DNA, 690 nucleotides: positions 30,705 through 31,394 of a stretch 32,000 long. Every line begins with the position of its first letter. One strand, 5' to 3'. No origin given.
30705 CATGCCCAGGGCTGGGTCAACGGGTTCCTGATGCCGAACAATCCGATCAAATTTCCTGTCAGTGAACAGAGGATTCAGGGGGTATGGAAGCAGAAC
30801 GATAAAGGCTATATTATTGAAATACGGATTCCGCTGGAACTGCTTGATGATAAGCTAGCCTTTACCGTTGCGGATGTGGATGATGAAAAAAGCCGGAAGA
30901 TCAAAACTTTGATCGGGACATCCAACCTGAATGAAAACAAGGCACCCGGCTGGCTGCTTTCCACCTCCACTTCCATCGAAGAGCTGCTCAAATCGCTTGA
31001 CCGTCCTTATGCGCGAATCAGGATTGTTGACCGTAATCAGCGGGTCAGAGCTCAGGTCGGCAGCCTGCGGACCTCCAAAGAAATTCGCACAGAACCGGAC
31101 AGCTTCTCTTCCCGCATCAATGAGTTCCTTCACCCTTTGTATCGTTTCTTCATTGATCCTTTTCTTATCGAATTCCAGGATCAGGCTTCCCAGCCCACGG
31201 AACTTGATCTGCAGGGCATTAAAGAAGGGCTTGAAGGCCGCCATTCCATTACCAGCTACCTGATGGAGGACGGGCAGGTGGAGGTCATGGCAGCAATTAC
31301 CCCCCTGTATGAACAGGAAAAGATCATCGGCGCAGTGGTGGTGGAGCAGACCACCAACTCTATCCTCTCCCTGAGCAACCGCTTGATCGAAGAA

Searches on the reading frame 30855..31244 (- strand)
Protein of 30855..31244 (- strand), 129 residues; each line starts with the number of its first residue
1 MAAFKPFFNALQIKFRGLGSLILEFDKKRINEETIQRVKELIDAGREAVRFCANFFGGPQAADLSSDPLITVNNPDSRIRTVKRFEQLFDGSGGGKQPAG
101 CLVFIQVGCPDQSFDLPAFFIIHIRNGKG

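Call 26: find_encoding_contigs(protein=window:30855-31244:-, flank=10000, max_places=3)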
Protein window:30855-31244:- (129 aa): no gene with exactly this product is on record in the collection.
